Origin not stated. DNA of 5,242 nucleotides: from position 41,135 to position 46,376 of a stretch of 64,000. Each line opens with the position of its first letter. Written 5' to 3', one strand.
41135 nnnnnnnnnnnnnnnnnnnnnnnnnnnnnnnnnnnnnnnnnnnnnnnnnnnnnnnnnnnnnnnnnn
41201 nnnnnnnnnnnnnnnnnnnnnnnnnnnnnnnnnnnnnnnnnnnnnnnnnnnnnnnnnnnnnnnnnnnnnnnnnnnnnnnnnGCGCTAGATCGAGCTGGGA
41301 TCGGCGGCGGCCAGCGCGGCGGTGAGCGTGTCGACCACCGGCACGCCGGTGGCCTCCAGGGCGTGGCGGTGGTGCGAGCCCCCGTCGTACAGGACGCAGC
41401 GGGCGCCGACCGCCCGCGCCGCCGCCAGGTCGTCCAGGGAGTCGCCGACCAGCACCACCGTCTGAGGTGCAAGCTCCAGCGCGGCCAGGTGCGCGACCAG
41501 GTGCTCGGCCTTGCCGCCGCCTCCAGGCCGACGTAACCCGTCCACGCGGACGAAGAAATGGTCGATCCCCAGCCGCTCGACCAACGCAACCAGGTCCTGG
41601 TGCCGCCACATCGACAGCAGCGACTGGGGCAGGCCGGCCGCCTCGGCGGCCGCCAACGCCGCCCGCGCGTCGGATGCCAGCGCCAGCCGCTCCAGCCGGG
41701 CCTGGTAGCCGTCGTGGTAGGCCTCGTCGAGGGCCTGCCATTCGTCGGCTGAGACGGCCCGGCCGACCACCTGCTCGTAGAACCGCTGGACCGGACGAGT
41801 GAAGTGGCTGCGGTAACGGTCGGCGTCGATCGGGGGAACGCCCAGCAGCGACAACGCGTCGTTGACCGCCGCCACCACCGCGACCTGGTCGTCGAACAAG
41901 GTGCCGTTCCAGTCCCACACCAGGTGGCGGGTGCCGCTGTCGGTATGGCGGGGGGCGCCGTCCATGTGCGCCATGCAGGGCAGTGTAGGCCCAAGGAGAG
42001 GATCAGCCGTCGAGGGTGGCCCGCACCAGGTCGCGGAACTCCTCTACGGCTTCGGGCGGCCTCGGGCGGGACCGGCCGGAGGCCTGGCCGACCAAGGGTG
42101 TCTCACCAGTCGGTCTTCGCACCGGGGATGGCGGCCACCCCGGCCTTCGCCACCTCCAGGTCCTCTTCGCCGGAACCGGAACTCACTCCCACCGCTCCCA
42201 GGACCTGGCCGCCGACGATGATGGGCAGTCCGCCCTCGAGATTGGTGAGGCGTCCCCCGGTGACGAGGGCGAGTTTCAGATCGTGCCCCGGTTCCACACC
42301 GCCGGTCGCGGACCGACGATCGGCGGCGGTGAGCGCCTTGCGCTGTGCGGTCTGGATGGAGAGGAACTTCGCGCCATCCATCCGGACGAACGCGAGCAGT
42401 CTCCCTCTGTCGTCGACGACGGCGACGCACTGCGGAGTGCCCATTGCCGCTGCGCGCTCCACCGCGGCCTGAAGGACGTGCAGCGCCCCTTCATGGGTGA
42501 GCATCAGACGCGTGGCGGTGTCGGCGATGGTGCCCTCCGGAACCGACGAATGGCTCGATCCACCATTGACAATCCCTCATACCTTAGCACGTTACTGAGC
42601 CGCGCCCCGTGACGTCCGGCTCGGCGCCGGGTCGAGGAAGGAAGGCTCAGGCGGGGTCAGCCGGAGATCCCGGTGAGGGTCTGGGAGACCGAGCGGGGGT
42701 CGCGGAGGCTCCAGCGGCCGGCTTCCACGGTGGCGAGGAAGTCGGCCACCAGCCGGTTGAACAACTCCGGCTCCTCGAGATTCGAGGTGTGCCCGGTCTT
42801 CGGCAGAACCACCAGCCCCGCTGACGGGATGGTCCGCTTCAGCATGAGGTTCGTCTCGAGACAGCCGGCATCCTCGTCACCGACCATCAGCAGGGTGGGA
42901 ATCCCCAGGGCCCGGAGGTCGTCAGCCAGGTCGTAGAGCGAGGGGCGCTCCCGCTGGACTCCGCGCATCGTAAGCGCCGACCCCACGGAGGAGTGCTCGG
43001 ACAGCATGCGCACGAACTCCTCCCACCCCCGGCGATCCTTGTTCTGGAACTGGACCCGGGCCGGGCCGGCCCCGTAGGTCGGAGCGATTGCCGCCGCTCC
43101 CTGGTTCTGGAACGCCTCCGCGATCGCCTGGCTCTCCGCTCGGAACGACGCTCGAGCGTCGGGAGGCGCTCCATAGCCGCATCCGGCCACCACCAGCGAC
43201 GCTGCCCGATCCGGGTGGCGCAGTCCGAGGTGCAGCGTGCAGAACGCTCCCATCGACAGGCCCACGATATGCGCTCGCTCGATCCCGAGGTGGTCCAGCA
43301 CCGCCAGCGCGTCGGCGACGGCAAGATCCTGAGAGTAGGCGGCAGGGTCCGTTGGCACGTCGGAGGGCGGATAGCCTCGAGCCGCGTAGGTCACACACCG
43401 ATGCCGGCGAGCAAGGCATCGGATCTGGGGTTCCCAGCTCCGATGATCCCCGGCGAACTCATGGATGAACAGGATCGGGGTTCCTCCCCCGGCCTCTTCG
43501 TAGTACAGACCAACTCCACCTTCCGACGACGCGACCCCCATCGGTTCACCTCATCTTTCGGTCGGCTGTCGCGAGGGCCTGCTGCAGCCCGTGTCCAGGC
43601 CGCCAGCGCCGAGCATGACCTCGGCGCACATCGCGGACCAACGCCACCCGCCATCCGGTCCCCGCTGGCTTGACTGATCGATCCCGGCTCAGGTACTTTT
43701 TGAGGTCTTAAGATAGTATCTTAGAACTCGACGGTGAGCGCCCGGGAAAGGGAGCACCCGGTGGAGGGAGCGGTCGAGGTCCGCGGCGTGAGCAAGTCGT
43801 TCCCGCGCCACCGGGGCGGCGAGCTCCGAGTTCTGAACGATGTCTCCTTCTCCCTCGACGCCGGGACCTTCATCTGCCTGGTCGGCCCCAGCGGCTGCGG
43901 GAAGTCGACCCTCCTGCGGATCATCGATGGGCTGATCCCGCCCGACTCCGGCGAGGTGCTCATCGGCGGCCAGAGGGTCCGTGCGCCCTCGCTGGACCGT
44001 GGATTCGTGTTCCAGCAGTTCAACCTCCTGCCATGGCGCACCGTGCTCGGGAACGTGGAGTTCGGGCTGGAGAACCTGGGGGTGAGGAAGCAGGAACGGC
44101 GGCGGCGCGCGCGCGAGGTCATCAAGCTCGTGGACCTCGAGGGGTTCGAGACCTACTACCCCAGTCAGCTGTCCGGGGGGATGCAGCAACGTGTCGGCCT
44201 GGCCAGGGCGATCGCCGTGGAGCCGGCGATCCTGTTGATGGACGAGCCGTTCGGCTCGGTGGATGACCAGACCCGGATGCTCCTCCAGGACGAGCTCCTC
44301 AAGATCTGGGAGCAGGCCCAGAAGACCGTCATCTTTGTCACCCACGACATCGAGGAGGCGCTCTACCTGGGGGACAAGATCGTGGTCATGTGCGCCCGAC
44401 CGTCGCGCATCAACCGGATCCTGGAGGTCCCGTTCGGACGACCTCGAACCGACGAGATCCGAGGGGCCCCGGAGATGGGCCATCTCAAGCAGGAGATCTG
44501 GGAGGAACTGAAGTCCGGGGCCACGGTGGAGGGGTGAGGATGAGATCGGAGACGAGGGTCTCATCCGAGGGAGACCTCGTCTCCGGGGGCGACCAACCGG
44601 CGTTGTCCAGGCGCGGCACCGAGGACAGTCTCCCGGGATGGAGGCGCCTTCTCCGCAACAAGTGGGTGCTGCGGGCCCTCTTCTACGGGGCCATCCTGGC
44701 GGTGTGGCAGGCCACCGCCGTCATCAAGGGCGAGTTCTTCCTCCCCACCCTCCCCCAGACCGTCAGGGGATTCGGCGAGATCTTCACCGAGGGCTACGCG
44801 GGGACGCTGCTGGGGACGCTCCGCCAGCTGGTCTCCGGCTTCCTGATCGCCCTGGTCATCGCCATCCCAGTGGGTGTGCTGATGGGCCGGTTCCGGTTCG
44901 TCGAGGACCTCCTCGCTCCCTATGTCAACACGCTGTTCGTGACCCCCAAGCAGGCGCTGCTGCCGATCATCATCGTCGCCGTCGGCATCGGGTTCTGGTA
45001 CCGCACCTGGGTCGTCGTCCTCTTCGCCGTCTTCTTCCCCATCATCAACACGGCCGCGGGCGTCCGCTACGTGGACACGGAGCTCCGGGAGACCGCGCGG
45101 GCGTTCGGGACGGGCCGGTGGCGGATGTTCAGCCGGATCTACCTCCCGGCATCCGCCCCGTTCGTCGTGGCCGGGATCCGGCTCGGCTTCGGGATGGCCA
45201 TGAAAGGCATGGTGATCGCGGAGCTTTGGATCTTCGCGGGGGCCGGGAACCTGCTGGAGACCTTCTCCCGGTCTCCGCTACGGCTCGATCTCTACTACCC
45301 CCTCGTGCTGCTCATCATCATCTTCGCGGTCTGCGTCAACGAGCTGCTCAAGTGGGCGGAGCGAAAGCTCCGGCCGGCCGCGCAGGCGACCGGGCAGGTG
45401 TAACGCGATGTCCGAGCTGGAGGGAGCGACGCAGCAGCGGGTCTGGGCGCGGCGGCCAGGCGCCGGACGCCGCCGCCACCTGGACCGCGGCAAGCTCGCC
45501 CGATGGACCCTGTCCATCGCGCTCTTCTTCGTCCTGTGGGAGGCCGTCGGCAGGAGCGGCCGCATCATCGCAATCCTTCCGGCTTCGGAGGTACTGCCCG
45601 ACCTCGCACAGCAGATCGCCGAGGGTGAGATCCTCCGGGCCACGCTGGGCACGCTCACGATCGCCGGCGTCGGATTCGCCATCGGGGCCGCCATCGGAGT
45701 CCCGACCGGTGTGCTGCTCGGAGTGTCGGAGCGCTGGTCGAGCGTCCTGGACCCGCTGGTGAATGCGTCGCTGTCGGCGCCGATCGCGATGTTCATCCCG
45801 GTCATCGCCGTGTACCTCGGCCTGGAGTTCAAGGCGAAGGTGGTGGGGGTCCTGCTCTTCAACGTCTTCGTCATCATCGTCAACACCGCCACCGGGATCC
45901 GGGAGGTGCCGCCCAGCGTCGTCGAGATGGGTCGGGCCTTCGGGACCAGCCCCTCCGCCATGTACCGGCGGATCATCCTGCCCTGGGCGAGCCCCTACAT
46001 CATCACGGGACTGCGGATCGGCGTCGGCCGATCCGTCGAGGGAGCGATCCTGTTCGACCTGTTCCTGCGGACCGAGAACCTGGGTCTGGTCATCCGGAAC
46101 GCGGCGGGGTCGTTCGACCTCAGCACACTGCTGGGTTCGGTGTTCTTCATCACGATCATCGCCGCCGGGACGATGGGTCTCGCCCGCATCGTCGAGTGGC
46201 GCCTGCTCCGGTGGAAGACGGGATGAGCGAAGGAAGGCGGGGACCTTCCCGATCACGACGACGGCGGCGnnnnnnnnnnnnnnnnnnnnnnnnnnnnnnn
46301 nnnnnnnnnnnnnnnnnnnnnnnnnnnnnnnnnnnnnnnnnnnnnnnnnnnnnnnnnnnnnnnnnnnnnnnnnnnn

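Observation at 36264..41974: Strand-interleaved, spacer-free cluster: possible pterin/pyrimidine-glycoside biosynthetic cassette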

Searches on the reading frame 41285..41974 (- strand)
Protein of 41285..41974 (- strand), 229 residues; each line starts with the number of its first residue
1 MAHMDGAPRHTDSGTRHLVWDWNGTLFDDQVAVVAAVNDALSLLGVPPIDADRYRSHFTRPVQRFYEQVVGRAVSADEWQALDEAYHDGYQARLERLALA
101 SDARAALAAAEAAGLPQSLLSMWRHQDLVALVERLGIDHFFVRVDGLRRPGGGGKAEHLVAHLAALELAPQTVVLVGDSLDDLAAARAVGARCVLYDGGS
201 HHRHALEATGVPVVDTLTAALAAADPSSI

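Call 7: search_protein_families(library=pfam, proteins=[window:41285-41974:-], max_evalue=0.01)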
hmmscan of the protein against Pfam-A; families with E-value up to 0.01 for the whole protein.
window:41285-41974:- (229 aa): 4 families
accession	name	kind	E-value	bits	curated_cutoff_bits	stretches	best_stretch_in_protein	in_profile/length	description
PF00702.32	Hydrolase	-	3.7e-15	57.3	26.4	1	16-190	2-191/191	haloacid dehalogenase-like hydrolase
PF13419.12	HAD_2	-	1.3e-12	48.6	23.8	1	19-195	2-177/178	Haloacid dehalogenase-like hydrolase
PF13242.12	Hydrolase_like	-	1.4e-11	44.5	22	1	158-219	9-74/75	HAD-hyrolase-like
PF12710.13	HAD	-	8.3e-07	30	27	1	19-187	2-189/189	haloacid dehalogenase-like hydrolase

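Call 8: search_protein_families(library=ncbifam, proteins=[window:41285-41974:-], max_evalue=0.01)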
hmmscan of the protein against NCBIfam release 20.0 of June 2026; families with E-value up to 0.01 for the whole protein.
window:41285-41974:- (229 aa): 19 families
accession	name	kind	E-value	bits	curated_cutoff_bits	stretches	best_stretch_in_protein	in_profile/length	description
TIGR01449.2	PGP_bact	equivalog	5.4e-15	55.5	180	1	19-210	2-198/213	phosphoglycolate phosphatase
NF009695.0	PRK13222.1-2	equivalog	6.2e-13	48.7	225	1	16-209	7-206/226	phosphoglycolate phosphatase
NF009697.0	PRK13222.1-4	equivalog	1.2e-09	37.9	327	1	15-199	7-196/232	phosphoglycolate phosphatase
NF009694.0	PRK13222.1-1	equivalog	4.9e-09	35.9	415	1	97-203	110-217/252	phosphoglycolate phosphatase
NF009698.0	PRK13223.1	equivalog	3.4e-08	33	466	1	16-221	14-226/272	phosphoglycolate phosphatase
NF053830.1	RUBPPhHalo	equivalog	7.6e-08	32.3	330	1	74-204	82-211/234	ribulose-1,5-bisphosphate 5-phosphatase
TIGR01549.1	HAD-SF-IA-v1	subfamily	1e-07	32.5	23.3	1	109-190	71-149/149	HAD-IA family hydrolase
NF009699.0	PRK13225.1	equivalog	1.5e-07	31.2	368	1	16-209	63-251/273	phosphoglycolate phosphatase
NF009700.0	PRK13226.1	equivalog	1.4e-06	28.2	342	0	15-113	12-110/229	phosphoglycolate phosphatase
NF009696.0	PRK13222.1-3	equivalog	1.6e-06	27.9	359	1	16-197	4-187/223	N-acetylmuramic acid 6-phosphate phosphatase MupP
NF006506.0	PRK08942.1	equivalog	4.4e-05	23.1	178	1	164-220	114-173/182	D-glycero-beta-D-manno-heptose 1,7-bisphosphate 7-phosphatase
TIGR01454.1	AHBA_synth_RP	hypoth_equivalog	0.00016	21.4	246.65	1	131-196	108-174/205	AHBA synthesis associated protein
TIGR03351.1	PhnX-like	hypoth_equivalog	0.00017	21.6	218.9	1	19-210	5-204/220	phosphonatase-like hydrolase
TIGR01428.1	HAD_type_II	equivalog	0.00021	21.3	125.4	1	17-193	3-187/197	haloacid dehalogenase type II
TIGR01509.1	HAD-SF-IA-v3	subfamily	0.00038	20.7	29.4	0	136-196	95-154/154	HAD-IA family hydrolase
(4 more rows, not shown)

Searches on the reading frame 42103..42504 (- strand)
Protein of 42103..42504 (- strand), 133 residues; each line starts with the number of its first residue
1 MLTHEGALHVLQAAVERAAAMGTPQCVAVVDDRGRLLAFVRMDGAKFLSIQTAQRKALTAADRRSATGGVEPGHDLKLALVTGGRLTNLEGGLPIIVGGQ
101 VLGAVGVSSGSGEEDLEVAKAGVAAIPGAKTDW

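Call 33: search_protein_families(library=pfam, proteins=[window:42103-42504:-], max_evalue=0.0001)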
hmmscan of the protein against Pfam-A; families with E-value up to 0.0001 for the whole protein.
window:42103-42504:- (133 aa): 1 family
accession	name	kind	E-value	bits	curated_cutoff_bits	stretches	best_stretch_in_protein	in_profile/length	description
PF03928.20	HbpS-like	-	1.1e-32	113.1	25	1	2-124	1-128/128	Haem degrading protein HbpS-like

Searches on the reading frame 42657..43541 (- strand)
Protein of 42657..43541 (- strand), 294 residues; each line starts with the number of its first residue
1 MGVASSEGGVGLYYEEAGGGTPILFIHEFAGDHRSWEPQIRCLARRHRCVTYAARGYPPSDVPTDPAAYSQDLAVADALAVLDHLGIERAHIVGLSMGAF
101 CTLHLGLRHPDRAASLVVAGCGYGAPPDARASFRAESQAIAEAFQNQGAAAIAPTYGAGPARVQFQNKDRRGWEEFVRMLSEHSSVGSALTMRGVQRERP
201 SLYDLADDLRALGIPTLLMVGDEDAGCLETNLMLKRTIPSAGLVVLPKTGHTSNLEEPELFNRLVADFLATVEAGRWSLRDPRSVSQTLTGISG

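Call 7: search_protein_families(library=pfam, proteins=[window:42657-43541:-], max_evalue=0.01)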
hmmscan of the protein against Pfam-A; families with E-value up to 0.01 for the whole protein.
window:42657-43541:- (294 aa): 4 families
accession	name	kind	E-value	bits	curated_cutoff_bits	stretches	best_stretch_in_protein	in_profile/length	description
PF00561.26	Abhydrolase_1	-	1.2e-23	84.5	25.8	1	22-258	2-245/245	alpha/beta hydrolase fold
PF12697.13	Abhydrolase_6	-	4.7e-18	67.1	26.3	1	23-263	1-216/217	Alpha/beta hydrolase family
PF12146.15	Hydrolase_4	-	2.3e-07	30.8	27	1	71-227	55-205/239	Serine aminopeptidase, S33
PF03096.20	Ndr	-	0.0068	15.6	23.3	0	76-125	87-136/283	Ndr family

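Call 8: search_protein_families(library=ncbifam, proteins=[window:42657-43541:-], max_evalue=0.01)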
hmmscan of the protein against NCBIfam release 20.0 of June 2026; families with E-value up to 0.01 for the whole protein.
window:42657-43541:- (294 aa): 35 families (the best 25 are shown)
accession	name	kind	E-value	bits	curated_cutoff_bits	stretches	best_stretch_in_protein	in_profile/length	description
TIGR02427.1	protocat_pcaD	equivalog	1.3e-30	106.6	255.85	1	19-269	12-250/251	3-oxoadipate enol-lactonase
NF051487.1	bifunc_PcaCD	exception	3.1e-29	102.3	430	1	20-270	172-412/413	bifunctional 4-carboxymuconolactone decarboxylase/3-oxoadipate enol-lactonase PcaCD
NF051488.1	bifunc_PcaDC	exception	1.3e-26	93.7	390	1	22-273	14-254/375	bifunctional 3-oxoadipate enol-lactonase/4-carboxymuconolactone decarboxylase PcaDC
TIGR03695.1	menH_SHCHC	equivalog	1.3e-21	77.2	208.55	1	21-269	3-251/252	2-succinyl-6-hydroxy-2,4-cyclohexadiene-1-carboxylate synthase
TIGR03611.1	RutD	equivalog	2e-21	76.5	238.5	1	19-271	12-257/258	pyrimidine utilization protein D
NF045632.1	hydroxlase_HsaD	equivalog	1.1e-19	70.4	400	2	12-122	24-138/290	4,5:9,10-diseco-3-hydroxy-5,9,17-trioxoandrosta-1(10),2-diene-4-oate hydrolase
NF011457.0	PRK14875.1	equivalog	9.9e-19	67.5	307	1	14-124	125-235/372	acetoin dehydrogenase dihydrolipoyllysine-residue acetyltransferase subunit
TIGR01250.1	pro_imino_pep_2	subfamily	5.1e-16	59.1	167.65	2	203-269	221-287/288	proline iminopeptidase-family hydrolase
TIGR03343.1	biphenyl_bphD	equivalog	4.2e-15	55.7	462.15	2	12-122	22-135/282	2-hydroxy-6-oxo-6-phenylhexa-2,4-dienoate hydrolase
NF052610.1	macro_16_ester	equivalog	1e-13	51.3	420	1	71-255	78-266/281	alpha/beta fold macrolide esterase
NF004514.1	PRK05855.1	equivalog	1e-13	50.8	455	1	9-99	9-102/578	SDR family oxidoreductase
NF053693.1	esterase_mleCBF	exception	7e-12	45.3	564.5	1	72-119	78-126/279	CBF family alpha/beta fold macrolide esterase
TIGR03056.1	bchO_mg_che_rel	equivalog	1.1e-11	44.3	172.55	2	169-269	180-277/278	alpha/beta fold hydrolase BchO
NF053683.1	esterase_mleBRB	exception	2.1e-11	43.9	585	1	70-121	76-127/280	BRB family alpha/beta fold macrolide esterase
NF045948.1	ProImpepThrmp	equivalog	2.1e-09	37.2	500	1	203-271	221-289/291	proline iminopeptidase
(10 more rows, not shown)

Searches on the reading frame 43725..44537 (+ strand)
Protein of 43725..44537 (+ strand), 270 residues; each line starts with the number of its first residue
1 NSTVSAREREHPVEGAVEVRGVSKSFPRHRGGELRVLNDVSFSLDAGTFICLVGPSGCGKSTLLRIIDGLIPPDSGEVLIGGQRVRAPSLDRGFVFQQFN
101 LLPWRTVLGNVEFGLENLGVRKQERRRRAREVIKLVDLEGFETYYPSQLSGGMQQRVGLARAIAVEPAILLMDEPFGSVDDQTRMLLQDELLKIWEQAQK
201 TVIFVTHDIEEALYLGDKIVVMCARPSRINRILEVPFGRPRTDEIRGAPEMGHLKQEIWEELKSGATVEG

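Call 7: search_protein_families(library=pfam, proteins=[window:43725-44537:+], max_evalue=0.01)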
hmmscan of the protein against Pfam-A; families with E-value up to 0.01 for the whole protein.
window:43725-44537:+ (270 aa): 10 families
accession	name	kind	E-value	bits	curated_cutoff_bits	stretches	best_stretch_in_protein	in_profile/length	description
PF00005.33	ABC_tran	-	2.8e-32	112.6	25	1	37-176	1-136/137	ABC transporter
PF13304.12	AAA_21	-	5.8e-07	30.3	27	1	49-71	1-23/304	AAA domain, putative AbiEii toxin, Type IV TA system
PF00004.35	AAA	-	0.00019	22.3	21.2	0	50-67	1-18/131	ATPase family associated with various cellular activities (AAA)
PF13238.12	AAA_18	-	0.00081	20.3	29.4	0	50-67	1-18/128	AAA domain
PF13401.12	AAA_22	-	0.0046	17.7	27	1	47-68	5-26/130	AAA domain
PF03193.22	RsgA_GTPase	-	0.0052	17.1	30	1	43-69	103-128/174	RsgA GTPase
PF13191.12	AAA_16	-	0.0063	17.5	32.6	1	44-78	19-55/167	AAA ATPase domain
PF13555.12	AAA_29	-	0.0065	16.6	27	0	42-64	17-39/61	P-loop containing region of AAA domain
PF02463.25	SMC_N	-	0.0065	16.3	40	0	48-65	25-42/220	RecF/RecN/SMC N terminal domain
PF20703.3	nSTAND1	-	0.0097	16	27.1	0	42-72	28-56/379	Novel STAND NTPase 1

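Call 8: search_protein_families(library=ncbifam, proteins=[window:43725-44537:+], max_evalue=0.01)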
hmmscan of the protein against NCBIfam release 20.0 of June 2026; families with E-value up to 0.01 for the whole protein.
window:43725-44537:+ (270 aa): 189 families (the best 25 are shown)
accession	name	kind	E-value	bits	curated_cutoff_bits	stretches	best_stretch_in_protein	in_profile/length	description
NF040729.1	ABC_ATP_SaoA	equivalog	4e-75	252.4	360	1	17-264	2-245/248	ABC transporter ATP-binding protein SaoA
NF008421.0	PRK11248.1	equivalog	6.6e-72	242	357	1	34-239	14-219/255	taurine ABC transporter ATP-binding subunit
TIGR01186.1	proV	subfamily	1.1e-68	232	326.6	1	32-223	4-204/363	betaine/proline/choline family ABC transporter ATP-binding protein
TIGR01184.1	ntrCD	subfamily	5e-66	222.6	291.8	1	37-258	1-226/230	nitrate ABC transporter ATP-binding protein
TIGR03265.1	PhnT2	equivalog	3e-65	220.8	457.7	1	19-223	7-209/353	putative 2-aminoethylphosphonate ABC transporter ATP-binding protein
TIGR03415.1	ABC_choXWV_ATP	equivalog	8e-61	206.1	483.75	1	29-222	32-238/382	choline ABC transporter ATP-binding protein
TIGR00968.1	3a0106s01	subfamily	7.5e-58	195.8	342.75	1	22-223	6-205/237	sulfate ABC transporter ATP-binding protein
NF006987.0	PRK09452.1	equivalog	2.5e-54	184.4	482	1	14-223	15-222/378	spermidine/putrescine ABC transporter ATP-binding protein PotA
NF043075.1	MMSYN1_0197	equivalog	3.3e-53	180.8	550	1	17-222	3-206/341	spermidine/putrescine ABC transporter ATP-binding protein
NF008105.0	PRK10851.1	equivalog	6.1e-53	179.8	502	1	17-223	3-211/362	sulfate/thiosulfate ABC transporter ATP-binding protein CysA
NF008653.0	PRK11650.1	subfamily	3e-52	177.8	432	1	17-242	4-228/357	sn-glycerol-3-phosphate ABC transporter ATP-binding protein UgpC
TIGR01187.1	potA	subfamily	3e-52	177.7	355.6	1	52-223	1-175/325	polyamine ABC transporter ATP-binding protein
NF008513.0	PRK11432.1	equivalog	1e-50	172.6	496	1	17-222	7-210/351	ferric ABC transporter ATP-binding protein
NF008420.0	PRK11247.1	equivalog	1.5e-50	171.7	395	1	31-260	22-240/257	aliphatic sulfonates ABC transporter ATP-binding protein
TIGR03258.1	PhnT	equivalog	5.1e-50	170.5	499.15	1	33-222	20-213/359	2-aminoethylphosphonate ABC transport system ATP-binding subunit PhnT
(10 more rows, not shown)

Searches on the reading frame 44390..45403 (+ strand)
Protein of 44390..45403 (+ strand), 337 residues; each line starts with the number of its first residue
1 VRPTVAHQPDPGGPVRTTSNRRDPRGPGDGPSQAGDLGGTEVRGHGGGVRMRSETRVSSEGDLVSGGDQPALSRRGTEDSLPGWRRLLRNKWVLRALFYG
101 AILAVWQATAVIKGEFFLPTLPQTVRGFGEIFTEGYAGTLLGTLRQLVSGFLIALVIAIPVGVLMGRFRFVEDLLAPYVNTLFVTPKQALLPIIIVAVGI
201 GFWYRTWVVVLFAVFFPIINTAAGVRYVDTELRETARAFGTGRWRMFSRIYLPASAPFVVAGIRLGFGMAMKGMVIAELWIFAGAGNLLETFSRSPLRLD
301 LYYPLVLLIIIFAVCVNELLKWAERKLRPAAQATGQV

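Call 33: search_protein_families(library=pfam, proteins=[window:44390-45403:+], max_evalue=0.0001)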
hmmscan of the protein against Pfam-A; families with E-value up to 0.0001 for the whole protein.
window:44390-45403:+ (337 aa): 1 family
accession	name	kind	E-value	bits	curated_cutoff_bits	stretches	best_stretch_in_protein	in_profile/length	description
PF00528.27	BPD_transp_1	-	3.2e-22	79.6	26.4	1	158-328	1-183/184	Binding-protein-dependent transport system inner membrane component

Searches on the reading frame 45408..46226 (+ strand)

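Call 77: search_protein_families(library=pfam, proteins=[window:45408-46226:+], max_evalue=0.00001)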
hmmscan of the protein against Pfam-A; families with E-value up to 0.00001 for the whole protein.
window:45408-46226:+ (272 aa): 1 family
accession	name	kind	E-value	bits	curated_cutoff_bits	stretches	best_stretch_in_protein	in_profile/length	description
PF00528.27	BPD_transp_1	-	1.2e-20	74.4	26.4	1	97-253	1-165/184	Binding-protein-dependent transport system inner membrane component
